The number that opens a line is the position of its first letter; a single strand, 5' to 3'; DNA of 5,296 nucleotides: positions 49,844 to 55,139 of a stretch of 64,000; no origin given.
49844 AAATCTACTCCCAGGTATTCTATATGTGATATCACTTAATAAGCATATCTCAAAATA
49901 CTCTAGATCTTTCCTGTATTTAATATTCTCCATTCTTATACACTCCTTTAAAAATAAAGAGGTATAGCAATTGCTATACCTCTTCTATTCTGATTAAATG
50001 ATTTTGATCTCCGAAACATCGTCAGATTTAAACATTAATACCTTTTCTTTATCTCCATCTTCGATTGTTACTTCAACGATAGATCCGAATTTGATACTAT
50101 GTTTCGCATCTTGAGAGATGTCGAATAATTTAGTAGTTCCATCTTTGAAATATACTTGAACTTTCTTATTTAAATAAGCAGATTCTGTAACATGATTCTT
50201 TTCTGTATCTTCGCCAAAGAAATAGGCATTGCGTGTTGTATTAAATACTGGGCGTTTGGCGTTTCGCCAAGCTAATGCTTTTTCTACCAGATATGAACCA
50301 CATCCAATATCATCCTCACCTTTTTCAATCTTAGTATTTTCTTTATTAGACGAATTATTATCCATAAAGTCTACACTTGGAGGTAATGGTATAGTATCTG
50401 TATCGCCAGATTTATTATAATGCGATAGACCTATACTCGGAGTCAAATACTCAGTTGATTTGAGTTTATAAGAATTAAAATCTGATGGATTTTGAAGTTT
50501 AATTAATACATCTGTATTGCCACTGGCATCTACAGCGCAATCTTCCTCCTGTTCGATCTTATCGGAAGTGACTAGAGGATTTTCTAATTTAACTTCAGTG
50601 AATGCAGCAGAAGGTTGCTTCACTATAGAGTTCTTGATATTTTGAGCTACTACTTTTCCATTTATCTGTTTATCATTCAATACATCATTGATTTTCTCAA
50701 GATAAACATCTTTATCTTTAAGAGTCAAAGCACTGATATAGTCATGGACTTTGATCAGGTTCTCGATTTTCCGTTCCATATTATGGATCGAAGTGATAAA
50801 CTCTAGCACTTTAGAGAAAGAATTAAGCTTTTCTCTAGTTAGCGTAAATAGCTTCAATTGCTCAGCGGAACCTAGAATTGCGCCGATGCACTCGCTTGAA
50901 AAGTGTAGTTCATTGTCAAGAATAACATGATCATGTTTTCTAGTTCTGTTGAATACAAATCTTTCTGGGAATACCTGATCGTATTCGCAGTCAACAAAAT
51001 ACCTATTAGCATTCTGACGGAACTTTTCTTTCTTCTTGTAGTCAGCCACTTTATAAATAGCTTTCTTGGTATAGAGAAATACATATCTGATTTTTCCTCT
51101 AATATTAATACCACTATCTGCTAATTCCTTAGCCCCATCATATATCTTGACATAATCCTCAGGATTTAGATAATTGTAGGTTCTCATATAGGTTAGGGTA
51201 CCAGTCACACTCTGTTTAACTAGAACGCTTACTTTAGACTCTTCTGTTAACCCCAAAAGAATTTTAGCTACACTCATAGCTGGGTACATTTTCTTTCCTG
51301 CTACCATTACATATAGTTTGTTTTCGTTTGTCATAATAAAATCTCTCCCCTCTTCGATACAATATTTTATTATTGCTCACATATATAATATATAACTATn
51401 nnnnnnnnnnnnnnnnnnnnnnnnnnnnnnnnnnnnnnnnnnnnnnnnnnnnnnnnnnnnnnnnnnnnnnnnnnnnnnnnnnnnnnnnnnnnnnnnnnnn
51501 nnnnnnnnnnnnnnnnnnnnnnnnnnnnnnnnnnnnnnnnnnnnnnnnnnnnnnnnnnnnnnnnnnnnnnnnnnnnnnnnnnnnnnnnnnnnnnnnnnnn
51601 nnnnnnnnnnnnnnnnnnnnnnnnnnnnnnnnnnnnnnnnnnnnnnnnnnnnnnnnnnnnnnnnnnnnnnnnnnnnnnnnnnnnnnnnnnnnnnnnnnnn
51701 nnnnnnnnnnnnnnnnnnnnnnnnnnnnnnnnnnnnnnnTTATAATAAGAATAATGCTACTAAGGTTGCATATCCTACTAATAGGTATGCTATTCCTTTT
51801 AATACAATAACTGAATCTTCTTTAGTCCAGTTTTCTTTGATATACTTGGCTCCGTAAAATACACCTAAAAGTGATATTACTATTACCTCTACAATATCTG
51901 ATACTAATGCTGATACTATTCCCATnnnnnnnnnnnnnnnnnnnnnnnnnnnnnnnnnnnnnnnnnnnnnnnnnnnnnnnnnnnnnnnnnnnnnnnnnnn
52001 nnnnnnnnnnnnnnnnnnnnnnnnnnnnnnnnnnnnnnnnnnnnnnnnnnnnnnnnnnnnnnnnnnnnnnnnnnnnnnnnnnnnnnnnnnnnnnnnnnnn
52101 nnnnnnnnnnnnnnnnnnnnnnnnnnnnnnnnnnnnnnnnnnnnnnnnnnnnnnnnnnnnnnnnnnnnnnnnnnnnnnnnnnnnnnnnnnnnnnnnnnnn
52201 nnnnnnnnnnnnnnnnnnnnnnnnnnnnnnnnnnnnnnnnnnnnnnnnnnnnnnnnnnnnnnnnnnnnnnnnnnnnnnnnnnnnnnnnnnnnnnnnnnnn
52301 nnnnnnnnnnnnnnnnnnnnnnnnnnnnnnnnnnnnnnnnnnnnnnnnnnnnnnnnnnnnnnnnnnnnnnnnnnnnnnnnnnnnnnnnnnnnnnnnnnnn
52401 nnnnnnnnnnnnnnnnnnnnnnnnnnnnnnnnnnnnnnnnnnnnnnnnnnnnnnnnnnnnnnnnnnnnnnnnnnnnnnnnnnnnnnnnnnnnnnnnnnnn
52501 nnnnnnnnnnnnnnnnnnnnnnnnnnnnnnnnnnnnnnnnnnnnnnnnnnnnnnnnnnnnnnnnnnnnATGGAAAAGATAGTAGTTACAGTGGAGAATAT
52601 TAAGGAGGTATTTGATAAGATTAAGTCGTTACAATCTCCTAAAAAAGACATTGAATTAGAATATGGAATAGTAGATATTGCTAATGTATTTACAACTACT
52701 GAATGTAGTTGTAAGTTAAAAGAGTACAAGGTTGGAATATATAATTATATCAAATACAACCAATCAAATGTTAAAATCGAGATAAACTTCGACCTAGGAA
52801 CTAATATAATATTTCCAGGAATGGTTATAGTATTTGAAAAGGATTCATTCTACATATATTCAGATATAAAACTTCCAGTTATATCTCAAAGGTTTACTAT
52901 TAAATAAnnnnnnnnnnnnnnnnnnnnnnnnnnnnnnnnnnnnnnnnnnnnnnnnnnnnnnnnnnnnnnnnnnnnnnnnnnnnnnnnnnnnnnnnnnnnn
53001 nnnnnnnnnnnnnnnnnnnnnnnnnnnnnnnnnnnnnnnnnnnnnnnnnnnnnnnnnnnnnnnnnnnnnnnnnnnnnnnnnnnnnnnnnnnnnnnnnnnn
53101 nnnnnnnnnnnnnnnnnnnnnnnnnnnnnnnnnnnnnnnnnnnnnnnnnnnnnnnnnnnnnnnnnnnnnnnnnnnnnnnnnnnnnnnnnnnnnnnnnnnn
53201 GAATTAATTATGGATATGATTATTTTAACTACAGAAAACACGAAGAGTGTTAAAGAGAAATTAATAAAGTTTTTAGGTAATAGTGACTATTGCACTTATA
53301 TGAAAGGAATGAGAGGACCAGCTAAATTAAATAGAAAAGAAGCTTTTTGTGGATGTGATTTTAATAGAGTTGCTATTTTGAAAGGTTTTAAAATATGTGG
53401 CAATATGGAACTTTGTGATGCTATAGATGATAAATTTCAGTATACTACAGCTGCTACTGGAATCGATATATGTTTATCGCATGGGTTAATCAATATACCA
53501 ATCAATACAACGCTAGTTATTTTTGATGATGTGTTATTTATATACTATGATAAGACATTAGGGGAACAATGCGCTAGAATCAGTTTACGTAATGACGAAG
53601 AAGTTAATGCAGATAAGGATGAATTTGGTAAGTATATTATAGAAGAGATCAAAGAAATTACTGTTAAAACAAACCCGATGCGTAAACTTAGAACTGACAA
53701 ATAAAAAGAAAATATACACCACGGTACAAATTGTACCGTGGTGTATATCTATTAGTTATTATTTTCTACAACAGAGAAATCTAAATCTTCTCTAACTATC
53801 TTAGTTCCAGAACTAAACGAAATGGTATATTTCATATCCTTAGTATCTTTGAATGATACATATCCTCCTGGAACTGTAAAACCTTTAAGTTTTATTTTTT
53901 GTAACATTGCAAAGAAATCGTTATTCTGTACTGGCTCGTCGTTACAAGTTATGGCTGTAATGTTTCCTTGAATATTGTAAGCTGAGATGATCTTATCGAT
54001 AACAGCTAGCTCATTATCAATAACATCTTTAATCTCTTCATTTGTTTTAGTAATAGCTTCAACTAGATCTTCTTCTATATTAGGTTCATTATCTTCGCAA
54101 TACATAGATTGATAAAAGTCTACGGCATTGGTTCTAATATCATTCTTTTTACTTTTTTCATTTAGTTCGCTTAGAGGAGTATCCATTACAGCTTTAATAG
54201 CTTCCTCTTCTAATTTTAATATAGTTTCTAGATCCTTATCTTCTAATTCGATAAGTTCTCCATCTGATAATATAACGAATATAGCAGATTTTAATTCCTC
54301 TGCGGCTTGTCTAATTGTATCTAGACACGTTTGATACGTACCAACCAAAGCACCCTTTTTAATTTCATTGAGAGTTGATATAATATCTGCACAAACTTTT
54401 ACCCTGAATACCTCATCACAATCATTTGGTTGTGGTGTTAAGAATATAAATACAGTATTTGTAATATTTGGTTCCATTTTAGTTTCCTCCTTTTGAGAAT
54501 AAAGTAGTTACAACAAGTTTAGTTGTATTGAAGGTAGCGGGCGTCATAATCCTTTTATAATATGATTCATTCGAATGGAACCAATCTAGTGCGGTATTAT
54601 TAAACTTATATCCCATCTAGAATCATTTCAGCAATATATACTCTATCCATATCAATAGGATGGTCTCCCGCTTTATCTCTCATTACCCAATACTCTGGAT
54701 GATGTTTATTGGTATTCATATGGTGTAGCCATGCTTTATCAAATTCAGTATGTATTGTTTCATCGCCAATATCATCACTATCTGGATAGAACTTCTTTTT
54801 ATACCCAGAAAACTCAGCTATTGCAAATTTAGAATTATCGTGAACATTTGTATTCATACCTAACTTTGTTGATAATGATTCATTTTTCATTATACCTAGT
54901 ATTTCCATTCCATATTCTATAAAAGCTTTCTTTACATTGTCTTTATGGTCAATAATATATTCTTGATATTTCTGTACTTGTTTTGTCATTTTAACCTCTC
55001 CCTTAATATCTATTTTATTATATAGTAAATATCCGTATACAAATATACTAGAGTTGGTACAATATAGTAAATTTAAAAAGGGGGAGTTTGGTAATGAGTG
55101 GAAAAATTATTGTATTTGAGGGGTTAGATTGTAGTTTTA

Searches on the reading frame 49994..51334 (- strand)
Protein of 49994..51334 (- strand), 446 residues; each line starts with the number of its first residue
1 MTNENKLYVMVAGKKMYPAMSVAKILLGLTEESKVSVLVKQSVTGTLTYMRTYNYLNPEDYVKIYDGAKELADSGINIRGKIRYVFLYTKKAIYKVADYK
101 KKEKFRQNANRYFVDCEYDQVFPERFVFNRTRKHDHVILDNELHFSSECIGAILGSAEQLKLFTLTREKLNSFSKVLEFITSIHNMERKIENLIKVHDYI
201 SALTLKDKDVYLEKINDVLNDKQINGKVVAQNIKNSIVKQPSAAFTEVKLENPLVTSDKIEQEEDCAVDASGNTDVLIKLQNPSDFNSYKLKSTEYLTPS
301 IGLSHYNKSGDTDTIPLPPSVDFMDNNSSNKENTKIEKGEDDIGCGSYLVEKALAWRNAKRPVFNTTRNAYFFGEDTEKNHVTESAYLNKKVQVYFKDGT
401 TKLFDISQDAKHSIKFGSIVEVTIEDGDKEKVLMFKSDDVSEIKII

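Call 14: search_protein_families(library=phrogs, proteins=[window:49994-51334:-], max_evalue=0.01)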
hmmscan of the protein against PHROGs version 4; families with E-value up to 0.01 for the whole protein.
window:49994-51334:- (446 aa): 0 families

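Call 15: find_related_loci(query=window:49994-51334:-, collection=viral_contigs, flank=6000)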
Query window:49994-51334:- (446 aa) in viral_contigs; peptide patterns used: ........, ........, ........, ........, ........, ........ (x = any residue, [..] = any of these).
5 stretches matched a pattern, but none encodes a relative of the query by tblastn (E <= 1e-3).

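Call 39: search_dna_similar(query=window:49994-51334:-, collection=phages, mode=protein, max_evalue=0.001, max_rows=15)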
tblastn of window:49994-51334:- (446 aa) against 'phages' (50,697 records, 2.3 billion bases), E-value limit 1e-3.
No match.

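Call 42: search_protein_families(library=pfam, proteins=[window:49994-51334:-], max_evalue=0.01)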
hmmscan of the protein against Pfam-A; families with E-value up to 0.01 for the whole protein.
window:49994-51334:- (446 aa): 1 family
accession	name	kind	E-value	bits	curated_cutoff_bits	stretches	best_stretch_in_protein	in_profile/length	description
PF15016.13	C5orf34_C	-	0.0058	16.8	27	0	386-432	19-61/82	C5orf34 C-terminal domain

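Call 43: find_homologous_proteins(query=window:49994-51334:-, max_evalue=0.001)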
Query window:49994-51334:- (446 aa): 1 proteins with E <= 0.001 among 6125 candidates. Only proteins of 245 to 781 residues were searched: fused or split forms outside these lengths cannot appear, so this answer is no evidence that the protein stands alone or is whole; lengths 'longer' or 'shorter' looks for them.
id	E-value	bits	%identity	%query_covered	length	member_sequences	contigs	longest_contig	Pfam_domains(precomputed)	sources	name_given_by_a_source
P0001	3.8e-291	983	100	100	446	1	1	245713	-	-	-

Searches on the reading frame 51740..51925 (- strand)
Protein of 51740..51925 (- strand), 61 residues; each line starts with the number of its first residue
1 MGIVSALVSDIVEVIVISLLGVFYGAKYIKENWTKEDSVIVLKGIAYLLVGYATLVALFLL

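Call 14: search_protein_families(library=phrogs, proteins=[window:51740-51925:-], max_evalue=0.01)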
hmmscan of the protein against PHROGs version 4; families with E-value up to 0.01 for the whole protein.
window:51740-51925:- (61 aa): 1 family
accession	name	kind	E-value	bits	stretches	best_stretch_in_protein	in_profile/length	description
phrog_35982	-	unknown function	0.0036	18.4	1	32-51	13-32/56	-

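Call 42: search_protein_families(library=pfam, proteins=[window:51740-51925:-], max_evalue=0.01)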
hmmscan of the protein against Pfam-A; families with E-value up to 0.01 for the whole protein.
window:51740-51925:- (61 aa): 0 families

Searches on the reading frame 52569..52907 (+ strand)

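Call 14: search_protein_families(library=phrogs, proteins=[window:52569-52907:+], max_evalue=0.01)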
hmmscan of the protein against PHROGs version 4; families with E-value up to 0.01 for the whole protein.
window:52569-52907:+ (112 aa): 1 family
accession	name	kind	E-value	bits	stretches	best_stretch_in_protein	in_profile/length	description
phrog_23145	-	unknown function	0.0098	16.9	0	1-32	48-79/80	-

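Call 42: search_protein_families(library=pfam, proteins=[window:52569-52907:+], max_evalue=0.01)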
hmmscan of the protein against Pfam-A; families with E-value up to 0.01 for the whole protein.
window:52569-52907:+ (112 aa): 0 families

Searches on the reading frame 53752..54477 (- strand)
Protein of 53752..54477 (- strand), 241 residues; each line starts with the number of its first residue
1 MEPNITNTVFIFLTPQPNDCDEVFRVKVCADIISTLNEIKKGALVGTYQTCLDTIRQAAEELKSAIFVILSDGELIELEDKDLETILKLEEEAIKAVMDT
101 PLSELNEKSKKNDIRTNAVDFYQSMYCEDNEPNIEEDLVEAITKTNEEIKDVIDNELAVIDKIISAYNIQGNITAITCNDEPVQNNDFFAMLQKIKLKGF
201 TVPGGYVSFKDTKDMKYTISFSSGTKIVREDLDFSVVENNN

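Call 14: search_protein_families(library=phrogs, proteins=[window:53752-54477:-], max_evalue=0.01)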
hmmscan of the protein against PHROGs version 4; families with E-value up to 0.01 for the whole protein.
window:53752-54477:- (241 aa): 0 families

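Call 16: find_related_loci(query=window:53752-54477:-, collection=viral_contigs, flank=6000)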
Query window:53752-54477:- (241 aa) in viral_contigs; peptide patterns used: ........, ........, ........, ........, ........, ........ (x = any residue, [..] = any of these).
11 stretches matched a pattern, but none encodes a relative of the query by tblastn (E <= 1e-3).

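Call 42: search_protein_families(library=pfam, proteins=[window:53752-54477:-], max_evalue=0.01)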
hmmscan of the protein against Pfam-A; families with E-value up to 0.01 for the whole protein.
window:53752-54477:- (241 aa): 0 families

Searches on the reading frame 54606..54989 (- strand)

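Call 14: search_protein_families(library=phrogs, proteins=[window:54606-54989:-], max_evalue=0.01)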
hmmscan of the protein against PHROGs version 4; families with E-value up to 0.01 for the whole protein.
window:54606-54989:- (127 aa): 1 family
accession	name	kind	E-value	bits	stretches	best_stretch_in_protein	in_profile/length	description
phrog_20637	-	unknown function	1.8e-16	61.6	1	6-125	3-119/174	-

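Call 42: search_protein_families(library=pfam, proteins=[window:54606-54989:-], max_evalue=0.01)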
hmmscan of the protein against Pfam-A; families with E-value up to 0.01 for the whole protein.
window:54606-54989:- (127 aa): 1 family
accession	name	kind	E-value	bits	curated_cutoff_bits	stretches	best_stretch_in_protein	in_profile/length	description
PF18907.5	DUF5662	-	7e-25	87.9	27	1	6-126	3-112/156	Family of unknown function (DUF5662)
